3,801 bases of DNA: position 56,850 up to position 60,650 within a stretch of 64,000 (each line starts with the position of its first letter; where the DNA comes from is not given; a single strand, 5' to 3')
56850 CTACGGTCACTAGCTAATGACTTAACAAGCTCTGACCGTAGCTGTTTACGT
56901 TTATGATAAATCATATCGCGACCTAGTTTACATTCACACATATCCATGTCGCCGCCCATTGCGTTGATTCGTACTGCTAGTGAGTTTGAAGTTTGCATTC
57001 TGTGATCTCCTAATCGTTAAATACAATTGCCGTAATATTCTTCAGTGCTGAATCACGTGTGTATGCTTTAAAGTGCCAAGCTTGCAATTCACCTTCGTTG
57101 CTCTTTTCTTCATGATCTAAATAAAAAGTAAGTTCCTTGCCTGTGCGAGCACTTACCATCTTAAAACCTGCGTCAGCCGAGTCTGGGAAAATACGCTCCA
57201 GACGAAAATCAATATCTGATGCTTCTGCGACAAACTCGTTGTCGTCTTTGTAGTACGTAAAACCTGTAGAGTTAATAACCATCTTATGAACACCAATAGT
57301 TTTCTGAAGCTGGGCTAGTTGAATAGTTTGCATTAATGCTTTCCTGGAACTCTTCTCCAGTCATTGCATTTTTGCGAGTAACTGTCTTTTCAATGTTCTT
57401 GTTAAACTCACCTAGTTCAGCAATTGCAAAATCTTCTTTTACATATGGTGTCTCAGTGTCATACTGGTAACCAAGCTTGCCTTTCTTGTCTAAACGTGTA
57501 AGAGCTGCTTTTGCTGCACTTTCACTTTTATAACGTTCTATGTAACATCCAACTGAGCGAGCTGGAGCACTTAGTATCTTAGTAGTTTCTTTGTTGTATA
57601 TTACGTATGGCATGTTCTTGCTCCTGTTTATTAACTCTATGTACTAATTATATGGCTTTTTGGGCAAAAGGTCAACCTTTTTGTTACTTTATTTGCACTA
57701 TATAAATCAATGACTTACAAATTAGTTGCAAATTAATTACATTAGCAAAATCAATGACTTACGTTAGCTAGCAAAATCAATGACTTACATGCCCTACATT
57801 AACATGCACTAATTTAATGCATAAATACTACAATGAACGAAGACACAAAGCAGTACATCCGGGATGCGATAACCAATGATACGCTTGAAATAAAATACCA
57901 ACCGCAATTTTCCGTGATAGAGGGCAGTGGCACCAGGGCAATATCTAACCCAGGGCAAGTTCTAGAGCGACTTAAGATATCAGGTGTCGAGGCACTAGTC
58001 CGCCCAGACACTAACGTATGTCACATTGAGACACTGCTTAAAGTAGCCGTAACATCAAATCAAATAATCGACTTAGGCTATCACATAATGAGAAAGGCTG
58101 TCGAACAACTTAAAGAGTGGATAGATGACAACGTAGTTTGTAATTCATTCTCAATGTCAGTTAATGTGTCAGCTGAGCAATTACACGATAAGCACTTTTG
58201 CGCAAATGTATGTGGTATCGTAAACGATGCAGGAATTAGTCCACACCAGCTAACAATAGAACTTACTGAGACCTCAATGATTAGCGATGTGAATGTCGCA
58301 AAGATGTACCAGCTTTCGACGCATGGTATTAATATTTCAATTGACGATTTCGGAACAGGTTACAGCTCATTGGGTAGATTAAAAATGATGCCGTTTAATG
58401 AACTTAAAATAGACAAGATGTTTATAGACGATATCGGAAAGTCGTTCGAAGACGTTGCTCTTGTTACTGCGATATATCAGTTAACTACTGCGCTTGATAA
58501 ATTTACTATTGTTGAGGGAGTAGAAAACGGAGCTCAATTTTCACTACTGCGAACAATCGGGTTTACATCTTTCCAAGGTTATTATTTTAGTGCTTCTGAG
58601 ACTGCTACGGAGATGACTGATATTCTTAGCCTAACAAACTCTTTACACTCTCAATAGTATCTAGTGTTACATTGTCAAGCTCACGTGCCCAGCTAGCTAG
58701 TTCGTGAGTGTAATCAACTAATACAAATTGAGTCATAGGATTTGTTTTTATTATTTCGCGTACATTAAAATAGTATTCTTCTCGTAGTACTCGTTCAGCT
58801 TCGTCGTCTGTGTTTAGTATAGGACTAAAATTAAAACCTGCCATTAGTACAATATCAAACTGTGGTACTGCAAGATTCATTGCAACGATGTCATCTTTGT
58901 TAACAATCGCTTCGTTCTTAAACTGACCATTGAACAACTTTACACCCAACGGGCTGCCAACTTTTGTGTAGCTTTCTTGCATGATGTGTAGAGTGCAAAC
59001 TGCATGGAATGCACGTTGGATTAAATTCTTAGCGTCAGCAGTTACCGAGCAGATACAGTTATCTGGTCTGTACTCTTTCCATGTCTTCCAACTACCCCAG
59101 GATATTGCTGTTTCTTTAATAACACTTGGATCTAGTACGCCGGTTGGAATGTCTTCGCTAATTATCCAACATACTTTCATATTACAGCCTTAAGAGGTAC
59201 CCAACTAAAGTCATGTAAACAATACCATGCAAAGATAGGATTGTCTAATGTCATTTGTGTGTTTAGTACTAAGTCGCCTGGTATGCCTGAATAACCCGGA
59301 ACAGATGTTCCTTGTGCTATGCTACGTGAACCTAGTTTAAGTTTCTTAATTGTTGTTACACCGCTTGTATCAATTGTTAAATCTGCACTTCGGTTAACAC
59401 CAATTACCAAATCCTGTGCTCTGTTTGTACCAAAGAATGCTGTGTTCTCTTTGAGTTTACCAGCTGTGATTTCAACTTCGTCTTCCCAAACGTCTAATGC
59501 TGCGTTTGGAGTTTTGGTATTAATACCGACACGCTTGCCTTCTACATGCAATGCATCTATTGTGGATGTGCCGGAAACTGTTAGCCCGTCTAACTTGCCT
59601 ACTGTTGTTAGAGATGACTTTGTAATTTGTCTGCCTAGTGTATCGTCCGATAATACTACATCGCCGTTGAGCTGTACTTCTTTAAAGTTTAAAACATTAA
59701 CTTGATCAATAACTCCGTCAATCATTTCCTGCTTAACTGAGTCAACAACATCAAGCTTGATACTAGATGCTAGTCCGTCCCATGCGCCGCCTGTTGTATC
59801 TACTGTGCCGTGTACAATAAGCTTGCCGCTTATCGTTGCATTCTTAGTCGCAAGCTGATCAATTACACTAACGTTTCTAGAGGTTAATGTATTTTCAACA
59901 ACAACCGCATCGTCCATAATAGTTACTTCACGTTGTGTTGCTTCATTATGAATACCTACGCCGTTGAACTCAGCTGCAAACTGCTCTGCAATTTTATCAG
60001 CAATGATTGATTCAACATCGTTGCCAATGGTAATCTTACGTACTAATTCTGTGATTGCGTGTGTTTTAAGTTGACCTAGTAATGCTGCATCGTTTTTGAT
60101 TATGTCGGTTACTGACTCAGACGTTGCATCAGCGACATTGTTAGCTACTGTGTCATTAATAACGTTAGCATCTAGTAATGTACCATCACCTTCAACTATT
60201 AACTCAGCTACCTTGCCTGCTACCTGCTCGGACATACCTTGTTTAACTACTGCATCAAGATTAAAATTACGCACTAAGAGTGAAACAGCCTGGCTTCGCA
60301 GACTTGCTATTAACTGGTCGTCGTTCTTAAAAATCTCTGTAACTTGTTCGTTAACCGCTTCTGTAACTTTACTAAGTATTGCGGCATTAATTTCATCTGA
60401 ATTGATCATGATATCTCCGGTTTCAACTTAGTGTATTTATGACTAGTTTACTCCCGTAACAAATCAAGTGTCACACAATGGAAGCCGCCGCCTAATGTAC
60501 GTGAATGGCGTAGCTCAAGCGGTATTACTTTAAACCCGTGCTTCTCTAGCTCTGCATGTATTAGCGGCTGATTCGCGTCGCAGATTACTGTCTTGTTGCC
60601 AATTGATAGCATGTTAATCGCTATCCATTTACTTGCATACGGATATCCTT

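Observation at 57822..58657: Phage-encoded, apparently active stand-alone EAL phosphodiesterase under a late-type promoter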

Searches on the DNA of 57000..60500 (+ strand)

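Call 4: search_dna_similar(query=window:57000-60500:+, collection=phages, mode=near, max_rows=30)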
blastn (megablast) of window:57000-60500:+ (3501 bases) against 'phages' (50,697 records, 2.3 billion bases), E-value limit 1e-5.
No match.
